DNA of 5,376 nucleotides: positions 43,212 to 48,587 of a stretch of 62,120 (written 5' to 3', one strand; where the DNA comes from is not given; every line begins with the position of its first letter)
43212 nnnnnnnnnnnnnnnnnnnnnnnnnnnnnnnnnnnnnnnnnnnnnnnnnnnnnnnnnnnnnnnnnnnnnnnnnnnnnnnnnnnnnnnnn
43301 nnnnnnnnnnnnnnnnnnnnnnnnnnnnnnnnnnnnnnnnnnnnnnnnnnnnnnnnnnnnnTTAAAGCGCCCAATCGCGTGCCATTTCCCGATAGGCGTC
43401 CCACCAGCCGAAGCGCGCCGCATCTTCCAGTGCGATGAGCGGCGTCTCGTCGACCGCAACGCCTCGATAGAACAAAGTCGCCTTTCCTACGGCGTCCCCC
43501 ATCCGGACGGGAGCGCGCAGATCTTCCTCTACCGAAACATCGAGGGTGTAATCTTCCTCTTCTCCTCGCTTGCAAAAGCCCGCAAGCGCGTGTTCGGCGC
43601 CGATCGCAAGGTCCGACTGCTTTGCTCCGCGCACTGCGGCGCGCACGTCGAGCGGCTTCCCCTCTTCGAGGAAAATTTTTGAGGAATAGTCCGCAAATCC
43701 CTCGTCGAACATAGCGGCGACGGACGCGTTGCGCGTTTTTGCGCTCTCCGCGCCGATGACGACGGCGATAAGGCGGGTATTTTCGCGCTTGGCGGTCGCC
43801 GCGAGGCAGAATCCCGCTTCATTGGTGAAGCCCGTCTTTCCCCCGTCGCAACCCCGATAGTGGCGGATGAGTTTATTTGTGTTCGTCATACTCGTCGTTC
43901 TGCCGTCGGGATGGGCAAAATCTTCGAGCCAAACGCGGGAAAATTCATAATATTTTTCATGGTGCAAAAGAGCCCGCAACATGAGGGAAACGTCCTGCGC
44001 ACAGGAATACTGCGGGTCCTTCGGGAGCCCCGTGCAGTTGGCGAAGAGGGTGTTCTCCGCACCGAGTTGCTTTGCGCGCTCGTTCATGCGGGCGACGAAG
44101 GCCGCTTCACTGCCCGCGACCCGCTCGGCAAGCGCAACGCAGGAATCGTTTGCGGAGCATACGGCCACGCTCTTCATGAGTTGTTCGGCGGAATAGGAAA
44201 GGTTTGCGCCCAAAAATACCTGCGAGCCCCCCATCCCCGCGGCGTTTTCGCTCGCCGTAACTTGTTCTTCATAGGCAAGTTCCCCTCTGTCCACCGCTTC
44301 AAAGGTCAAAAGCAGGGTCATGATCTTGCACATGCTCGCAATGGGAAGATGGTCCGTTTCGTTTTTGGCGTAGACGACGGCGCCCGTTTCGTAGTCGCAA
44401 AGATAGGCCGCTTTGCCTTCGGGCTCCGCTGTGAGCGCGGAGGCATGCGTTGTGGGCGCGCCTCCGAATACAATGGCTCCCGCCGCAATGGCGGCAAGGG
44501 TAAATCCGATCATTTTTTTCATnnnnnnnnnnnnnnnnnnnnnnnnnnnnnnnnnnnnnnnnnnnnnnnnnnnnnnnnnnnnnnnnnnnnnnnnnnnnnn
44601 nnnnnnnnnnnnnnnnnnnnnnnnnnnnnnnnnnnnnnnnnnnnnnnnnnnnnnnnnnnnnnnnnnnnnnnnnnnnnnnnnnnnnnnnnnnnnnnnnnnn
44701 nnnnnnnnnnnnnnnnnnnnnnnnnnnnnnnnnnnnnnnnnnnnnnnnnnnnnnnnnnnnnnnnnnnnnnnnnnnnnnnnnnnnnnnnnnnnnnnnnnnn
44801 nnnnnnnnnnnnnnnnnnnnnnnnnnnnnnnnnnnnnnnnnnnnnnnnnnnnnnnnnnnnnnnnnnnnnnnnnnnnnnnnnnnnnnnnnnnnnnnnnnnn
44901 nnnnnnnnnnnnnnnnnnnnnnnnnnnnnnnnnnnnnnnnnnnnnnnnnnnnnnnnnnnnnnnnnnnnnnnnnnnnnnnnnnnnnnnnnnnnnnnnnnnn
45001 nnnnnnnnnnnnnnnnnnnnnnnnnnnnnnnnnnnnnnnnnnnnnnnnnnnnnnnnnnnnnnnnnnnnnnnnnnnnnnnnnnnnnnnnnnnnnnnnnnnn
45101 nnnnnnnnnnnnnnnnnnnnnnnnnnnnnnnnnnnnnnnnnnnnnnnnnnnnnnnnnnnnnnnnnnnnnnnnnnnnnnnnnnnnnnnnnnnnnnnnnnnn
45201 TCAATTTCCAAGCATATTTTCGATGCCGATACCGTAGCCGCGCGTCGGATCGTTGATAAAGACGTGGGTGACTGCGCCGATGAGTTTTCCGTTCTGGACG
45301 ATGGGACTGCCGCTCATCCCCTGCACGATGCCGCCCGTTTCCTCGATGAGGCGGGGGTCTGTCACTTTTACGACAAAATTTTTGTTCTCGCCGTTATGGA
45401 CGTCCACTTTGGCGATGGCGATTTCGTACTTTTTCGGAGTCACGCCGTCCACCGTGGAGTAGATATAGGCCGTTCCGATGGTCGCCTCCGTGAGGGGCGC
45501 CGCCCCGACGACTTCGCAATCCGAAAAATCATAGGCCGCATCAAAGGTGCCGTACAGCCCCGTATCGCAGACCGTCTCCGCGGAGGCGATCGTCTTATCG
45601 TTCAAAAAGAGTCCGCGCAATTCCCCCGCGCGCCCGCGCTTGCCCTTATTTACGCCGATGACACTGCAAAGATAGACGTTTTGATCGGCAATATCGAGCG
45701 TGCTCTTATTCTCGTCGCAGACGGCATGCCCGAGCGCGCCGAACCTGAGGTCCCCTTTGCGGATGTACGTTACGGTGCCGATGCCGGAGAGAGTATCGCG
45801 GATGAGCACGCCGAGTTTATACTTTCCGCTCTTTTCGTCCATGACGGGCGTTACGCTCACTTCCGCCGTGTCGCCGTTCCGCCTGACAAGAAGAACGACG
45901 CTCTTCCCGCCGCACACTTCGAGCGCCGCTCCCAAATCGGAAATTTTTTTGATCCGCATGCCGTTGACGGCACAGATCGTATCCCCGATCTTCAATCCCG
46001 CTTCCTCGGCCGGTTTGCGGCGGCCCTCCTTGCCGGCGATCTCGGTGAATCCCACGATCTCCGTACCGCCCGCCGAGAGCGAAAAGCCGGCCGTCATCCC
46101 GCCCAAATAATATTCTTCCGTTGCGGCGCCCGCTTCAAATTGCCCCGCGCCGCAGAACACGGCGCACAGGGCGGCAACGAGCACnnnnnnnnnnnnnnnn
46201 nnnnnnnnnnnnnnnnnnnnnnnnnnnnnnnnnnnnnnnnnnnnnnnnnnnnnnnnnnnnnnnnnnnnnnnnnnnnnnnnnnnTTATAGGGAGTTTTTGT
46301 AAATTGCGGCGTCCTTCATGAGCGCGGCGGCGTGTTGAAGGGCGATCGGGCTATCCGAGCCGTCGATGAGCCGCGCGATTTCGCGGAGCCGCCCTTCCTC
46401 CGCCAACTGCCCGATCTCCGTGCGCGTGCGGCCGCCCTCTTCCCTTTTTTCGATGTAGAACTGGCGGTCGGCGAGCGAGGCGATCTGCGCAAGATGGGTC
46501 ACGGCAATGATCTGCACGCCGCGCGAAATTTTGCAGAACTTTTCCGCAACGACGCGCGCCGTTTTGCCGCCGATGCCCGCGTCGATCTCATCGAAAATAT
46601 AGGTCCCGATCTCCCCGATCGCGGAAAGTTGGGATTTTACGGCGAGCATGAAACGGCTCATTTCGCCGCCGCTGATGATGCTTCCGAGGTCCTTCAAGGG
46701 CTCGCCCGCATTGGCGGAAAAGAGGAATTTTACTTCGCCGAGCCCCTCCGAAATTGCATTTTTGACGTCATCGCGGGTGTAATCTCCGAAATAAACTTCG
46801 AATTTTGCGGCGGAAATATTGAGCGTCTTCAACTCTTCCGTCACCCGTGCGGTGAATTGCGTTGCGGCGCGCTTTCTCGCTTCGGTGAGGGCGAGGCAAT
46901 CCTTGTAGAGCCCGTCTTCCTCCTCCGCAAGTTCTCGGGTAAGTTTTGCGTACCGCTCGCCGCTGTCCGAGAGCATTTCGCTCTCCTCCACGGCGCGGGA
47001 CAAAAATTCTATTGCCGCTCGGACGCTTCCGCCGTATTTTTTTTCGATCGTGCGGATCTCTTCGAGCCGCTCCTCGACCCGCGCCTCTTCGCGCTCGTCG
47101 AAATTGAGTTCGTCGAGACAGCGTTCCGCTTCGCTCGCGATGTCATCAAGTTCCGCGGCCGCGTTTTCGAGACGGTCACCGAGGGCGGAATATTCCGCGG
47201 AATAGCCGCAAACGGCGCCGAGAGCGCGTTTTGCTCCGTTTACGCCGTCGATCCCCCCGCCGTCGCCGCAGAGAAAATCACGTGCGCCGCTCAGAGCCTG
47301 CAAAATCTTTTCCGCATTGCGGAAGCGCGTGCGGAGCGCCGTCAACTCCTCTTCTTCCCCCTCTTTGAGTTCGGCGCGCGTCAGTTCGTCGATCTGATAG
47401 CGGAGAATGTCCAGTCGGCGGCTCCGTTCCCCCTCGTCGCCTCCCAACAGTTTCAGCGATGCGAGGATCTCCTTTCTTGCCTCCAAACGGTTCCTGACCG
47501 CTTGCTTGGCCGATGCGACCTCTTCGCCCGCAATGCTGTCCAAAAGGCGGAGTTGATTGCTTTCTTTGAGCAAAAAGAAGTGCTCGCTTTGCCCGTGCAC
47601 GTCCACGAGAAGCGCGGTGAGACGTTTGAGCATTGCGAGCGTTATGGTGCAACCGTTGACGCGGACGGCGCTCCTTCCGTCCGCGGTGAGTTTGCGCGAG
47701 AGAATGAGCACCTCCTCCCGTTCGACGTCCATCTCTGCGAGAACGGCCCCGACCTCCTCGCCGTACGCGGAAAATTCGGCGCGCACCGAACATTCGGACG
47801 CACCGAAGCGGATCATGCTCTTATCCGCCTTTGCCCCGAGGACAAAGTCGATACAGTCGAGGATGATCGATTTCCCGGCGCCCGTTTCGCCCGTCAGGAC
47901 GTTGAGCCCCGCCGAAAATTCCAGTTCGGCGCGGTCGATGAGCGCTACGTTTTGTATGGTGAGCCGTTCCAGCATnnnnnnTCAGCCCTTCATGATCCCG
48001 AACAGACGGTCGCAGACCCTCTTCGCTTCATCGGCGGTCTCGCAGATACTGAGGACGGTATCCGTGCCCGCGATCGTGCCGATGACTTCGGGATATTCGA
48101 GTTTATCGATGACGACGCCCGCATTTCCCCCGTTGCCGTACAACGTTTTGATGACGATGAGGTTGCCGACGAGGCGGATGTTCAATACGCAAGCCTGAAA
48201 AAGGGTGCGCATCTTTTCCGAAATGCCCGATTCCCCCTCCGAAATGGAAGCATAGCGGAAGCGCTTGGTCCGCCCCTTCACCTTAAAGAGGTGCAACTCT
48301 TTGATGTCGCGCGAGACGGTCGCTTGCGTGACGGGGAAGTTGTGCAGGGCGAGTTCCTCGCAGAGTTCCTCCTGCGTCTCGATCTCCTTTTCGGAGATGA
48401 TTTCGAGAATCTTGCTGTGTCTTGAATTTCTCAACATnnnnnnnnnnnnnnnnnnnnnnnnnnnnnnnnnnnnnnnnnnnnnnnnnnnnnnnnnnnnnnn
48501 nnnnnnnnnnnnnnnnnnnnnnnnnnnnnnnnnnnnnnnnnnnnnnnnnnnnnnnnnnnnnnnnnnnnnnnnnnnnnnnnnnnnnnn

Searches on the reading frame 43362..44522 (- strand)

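Call 11: search_protein_families(library=ncbifam, proteins=[window:43362-44522:-])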
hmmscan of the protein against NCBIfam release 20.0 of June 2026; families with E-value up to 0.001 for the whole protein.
window:43362-44522:- (386 aa): 7 families
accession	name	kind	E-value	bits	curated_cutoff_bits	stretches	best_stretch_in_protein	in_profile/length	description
NF008489.0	PRK11397.1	equivalog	2.2e-45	155.1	610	1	35-370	34-374/389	serine-type D-Ala-D-Ala carboxypeptidase DacD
NF038273.1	strep_PBP3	exception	4.3e-42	144.6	490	1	26-350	18-365/407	D-alanyl-D-alanine carboxypeptidase PBP3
NF007445.0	PRK10001.1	equivalog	3.8e-41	141.2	765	1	9-374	8-380/400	serine-type D-Ala-D-Ala carboxypeptidase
NF008059.0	PRK10793.1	equivalog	3e-40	138.2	694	1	37-368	47-381/403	D-alanyl-D-alanine carboxypeptidase DacA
NF038258.2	PBP4_Staph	exception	2.2e-32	112.4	500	1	32-289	37-316/366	penicillin-binding protein PBP4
NF008668.0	PRK11669.1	equivalog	6.7e-27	94.4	294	1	32-263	39-268/316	D-alanyl-D-alanine endopeptidase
NF000471.1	vanY_of_D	exception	5.7e-13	48.8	625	1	39-262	102-339/354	transpeptidase-like D-Ala-D-Ala carboxypeptidase VanY-D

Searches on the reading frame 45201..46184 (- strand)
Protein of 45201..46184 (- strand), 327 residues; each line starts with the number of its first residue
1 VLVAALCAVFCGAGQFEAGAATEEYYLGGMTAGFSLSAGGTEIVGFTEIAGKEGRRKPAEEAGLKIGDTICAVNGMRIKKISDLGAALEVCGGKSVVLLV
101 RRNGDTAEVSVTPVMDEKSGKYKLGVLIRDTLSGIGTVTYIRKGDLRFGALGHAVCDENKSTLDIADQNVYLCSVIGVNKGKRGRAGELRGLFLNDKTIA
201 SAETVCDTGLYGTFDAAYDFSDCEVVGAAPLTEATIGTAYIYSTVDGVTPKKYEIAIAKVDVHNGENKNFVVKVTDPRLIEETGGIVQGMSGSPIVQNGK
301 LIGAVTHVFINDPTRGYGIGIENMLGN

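Call 51: search_protein_families(library=pfam, proteins=[window:45201-46184:-], max_evalue=0.00001)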
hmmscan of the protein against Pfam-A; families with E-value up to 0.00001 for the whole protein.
window:45201-46184:- (327 aa): 3 families
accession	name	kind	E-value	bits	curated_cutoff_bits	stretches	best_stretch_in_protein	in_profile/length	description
PF05580.18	Peptidase_S55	-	3.9e-67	226.8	25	1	121-325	2-210/210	SpoIVB peptidase S55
PF17820.7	PDZ_6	-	1e-11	44.8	27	1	58-102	10-54/54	PDZ domain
PF13180.12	PDZ_2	-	3.6e-07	30.8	27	1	57-111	23-78/80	PDZ domain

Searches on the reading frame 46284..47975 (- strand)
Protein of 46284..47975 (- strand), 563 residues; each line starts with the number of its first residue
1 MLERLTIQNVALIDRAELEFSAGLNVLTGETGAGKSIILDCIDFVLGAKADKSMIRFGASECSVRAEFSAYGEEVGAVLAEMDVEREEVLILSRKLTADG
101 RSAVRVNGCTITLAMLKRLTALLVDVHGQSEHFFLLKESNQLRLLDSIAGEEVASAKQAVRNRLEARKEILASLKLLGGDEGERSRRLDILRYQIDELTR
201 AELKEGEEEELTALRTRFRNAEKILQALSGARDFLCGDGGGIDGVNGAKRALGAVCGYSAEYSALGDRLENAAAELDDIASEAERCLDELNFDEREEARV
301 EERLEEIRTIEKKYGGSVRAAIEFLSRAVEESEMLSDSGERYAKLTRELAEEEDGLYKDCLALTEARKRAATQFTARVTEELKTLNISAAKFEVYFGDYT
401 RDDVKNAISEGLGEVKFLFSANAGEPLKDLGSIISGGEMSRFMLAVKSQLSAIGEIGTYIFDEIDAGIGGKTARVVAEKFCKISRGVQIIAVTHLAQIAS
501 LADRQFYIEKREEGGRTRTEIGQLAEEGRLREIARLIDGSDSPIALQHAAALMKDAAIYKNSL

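Call 51: search_protein_families(library=pfam, proteins=[window:46284-47975:-], max_evalue=0.00001)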
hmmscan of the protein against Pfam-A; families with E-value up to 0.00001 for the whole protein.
window:46284-47975:- (563 aa): 3 families
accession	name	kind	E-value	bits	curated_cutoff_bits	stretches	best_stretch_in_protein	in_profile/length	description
PF02463.25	SMC_N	-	1e-19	71.3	40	1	1-514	1-217/220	RecF/RecN/SMC N terminal domain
PF13476.12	AAA_23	-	2.4e-15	58.2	27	1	4-312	1-198/201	AAA domain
PF13304.12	AAA_21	-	9.6e-06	26.3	27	0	24-48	1-25/304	AAA domain, putative AbiEii toxin, Type IV TA system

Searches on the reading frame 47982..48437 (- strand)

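Call 51: search_protein_families(library=pfam, proteins=[window:47982-48437:-], max_evalue=0.00001)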
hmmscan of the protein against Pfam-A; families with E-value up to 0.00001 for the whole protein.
window:47982-48437:- (151 aa): 2 families
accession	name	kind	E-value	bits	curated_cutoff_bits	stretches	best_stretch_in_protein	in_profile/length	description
PF01316.27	Arg_repressor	-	5.4e-22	77.8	27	1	2-67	2-67/70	Arginine repressor, DNA binding domain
PF02863.23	Arg_repressor_C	-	9.6e-20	70.6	25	1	80-145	1-66/68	Arginine repressor, C-terminal domain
